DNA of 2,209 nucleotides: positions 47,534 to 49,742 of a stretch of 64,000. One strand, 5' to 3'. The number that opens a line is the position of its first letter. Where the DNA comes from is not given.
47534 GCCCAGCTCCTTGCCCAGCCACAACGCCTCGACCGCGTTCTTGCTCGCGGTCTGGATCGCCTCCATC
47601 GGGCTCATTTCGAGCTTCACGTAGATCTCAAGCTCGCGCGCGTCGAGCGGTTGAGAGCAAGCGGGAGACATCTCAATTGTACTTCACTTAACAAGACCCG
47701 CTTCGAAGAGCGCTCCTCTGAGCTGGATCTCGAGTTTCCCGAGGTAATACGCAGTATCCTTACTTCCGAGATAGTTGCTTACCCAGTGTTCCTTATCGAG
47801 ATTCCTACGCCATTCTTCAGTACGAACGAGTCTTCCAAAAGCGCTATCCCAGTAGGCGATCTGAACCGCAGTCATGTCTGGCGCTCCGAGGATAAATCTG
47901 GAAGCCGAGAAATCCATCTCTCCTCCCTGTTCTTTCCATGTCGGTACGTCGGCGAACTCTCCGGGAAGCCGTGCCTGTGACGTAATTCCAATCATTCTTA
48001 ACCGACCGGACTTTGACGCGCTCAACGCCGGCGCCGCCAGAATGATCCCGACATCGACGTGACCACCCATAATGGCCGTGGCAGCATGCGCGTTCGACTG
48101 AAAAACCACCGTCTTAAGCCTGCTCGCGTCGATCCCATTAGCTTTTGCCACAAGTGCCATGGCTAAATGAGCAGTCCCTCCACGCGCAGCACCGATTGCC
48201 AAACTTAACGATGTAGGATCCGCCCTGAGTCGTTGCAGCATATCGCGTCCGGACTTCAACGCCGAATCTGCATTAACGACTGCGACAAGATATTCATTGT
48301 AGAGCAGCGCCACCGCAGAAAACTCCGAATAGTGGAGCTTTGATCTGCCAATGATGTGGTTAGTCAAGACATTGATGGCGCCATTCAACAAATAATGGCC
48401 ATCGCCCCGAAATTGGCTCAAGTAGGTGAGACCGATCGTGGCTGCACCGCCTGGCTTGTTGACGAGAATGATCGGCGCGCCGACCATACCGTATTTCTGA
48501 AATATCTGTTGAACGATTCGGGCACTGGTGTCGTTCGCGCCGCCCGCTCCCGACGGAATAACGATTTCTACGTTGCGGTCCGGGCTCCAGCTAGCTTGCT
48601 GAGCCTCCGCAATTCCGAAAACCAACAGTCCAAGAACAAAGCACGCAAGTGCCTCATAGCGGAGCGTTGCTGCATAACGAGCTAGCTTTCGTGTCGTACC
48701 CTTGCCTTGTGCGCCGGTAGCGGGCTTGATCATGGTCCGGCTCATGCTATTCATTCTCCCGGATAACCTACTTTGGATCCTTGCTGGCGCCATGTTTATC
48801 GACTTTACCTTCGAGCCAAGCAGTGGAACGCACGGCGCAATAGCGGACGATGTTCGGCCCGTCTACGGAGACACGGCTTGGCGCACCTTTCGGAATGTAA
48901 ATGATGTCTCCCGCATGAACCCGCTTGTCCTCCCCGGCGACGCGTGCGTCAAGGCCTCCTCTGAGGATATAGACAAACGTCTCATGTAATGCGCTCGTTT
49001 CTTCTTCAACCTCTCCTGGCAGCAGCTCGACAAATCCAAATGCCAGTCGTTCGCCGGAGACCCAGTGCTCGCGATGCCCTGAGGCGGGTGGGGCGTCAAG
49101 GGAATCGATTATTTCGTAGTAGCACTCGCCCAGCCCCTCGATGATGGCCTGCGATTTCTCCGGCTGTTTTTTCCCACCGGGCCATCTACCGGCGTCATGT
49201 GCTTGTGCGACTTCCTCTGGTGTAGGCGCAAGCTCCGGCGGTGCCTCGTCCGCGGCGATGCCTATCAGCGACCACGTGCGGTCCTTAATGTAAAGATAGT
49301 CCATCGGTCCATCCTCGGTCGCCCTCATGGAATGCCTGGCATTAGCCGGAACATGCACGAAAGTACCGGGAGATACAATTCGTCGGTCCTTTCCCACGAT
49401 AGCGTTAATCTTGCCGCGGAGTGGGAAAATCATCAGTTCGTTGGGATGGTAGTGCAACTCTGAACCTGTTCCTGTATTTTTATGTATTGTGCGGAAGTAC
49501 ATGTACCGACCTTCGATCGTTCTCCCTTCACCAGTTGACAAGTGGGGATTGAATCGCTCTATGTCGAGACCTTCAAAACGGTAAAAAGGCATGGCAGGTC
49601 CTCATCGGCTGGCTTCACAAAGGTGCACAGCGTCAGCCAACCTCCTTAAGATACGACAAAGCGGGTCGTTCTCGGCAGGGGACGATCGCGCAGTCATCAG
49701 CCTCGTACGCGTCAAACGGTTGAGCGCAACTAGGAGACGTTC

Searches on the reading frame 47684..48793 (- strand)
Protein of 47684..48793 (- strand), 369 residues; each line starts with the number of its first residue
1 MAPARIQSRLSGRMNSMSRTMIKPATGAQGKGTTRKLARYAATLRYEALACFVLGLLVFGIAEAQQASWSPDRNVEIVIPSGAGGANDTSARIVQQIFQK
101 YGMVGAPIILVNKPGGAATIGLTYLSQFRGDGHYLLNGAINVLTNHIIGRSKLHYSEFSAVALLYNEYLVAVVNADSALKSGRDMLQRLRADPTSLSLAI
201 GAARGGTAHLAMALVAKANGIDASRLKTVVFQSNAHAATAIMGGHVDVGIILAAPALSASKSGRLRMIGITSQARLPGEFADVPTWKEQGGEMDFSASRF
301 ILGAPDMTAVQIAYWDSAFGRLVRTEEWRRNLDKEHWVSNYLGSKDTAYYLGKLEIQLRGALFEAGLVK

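Call 63: search_protein_families(library=pfam, proteins=[window:47684-48793:-], max_evalue=0.00001)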
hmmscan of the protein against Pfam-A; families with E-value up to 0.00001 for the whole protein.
window:47684-48793:- (369 aa): 1 family
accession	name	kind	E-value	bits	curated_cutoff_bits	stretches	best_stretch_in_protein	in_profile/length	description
PF03401.19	TctC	-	8.5e-20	71.8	27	1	103-334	12-241/274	Tripartite tricarboxylate transporter family receptor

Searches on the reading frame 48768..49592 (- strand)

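Call 63: search_protein_families(library=pfam, proteins=[window:48768-49592:-], max_evalue=0.00001)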
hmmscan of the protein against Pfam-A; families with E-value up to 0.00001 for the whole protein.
window:48768-49592:- (274 aa): 2 families
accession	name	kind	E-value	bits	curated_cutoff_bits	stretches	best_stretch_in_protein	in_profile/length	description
PF07883.17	Cupin_2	-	2.6e-24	85.1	27.2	2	40-102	7-69/70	Cupin domain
PF05899.18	Cupin_3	-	3.7e-07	30.2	23.5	0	186-244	10-67/74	EutQ-like cupin domain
